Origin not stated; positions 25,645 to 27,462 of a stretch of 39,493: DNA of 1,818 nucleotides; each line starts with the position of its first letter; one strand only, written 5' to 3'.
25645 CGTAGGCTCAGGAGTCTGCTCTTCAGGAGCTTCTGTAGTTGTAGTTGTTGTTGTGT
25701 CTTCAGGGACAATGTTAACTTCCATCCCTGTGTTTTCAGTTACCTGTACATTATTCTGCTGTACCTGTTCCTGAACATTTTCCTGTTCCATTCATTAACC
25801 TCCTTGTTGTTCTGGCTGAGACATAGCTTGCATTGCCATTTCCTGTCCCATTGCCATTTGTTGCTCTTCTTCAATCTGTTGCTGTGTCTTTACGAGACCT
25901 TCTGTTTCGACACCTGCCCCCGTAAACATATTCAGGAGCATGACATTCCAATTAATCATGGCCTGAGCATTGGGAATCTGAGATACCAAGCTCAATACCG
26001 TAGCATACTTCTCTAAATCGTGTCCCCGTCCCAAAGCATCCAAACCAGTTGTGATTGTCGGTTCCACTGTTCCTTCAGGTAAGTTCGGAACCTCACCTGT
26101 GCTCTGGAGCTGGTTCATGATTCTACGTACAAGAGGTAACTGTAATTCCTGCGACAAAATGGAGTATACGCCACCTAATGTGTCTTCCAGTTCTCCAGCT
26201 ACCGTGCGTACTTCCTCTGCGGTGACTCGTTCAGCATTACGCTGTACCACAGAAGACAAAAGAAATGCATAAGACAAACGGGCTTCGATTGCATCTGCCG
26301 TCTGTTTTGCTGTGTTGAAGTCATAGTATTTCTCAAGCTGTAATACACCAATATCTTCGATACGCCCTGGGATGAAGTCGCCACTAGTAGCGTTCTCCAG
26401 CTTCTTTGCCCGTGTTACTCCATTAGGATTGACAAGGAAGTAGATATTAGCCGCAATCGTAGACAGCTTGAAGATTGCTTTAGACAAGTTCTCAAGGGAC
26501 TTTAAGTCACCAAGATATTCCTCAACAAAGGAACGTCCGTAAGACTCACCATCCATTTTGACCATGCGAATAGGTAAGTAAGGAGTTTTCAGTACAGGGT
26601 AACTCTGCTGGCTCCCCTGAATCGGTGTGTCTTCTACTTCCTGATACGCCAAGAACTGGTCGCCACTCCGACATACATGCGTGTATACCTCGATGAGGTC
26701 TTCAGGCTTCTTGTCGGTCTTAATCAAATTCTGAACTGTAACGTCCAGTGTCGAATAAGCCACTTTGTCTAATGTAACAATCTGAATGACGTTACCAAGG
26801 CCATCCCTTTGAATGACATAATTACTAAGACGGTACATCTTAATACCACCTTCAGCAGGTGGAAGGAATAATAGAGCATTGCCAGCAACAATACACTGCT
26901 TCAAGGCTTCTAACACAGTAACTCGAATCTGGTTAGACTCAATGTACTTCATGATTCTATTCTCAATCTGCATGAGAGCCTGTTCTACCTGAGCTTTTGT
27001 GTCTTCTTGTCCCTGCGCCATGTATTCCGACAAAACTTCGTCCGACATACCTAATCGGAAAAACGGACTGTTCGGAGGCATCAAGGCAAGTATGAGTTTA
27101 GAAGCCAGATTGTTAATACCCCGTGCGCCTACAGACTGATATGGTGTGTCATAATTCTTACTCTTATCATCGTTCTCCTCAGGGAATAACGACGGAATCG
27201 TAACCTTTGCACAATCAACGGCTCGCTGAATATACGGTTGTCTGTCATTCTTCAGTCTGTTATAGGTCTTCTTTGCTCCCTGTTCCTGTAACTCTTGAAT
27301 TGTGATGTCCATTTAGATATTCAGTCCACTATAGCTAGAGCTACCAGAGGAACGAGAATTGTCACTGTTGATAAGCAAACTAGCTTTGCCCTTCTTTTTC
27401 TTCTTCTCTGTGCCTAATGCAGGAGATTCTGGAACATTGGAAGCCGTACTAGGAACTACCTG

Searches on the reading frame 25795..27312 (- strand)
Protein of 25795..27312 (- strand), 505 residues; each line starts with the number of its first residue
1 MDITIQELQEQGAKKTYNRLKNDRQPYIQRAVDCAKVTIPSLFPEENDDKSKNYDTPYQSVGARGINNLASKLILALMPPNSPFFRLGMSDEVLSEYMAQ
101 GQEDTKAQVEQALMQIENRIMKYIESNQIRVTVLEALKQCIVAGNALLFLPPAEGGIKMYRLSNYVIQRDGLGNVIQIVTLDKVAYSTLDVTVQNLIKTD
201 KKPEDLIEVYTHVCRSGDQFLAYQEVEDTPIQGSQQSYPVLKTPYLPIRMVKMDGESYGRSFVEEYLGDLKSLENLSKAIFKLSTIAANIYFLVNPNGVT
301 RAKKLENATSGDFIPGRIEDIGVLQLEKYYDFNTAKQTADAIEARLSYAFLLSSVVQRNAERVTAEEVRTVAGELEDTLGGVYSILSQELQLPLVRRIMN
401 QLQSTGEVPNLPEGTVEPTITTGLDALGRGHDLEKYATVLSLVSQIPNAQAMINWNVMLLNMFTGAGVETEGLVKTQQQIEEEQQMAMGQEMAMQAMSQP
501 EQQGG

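Call 53: search_protein_families(library=phrogs, proteins=[window:25795-27312:-], max_evalue=0.00001)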
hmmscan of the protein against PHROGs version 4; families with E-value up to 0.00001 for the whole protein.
window:25795-27312:- (505 aa): 2 families
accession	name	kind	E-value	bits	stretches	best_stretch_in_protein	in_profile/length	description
phrog_449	-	connector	7.1e-187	623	1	8-503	3-504/520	head-tail adaptor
phrog_332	-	connector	3.7e-30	105.8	2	243-504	260-537/560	head-tail adaptor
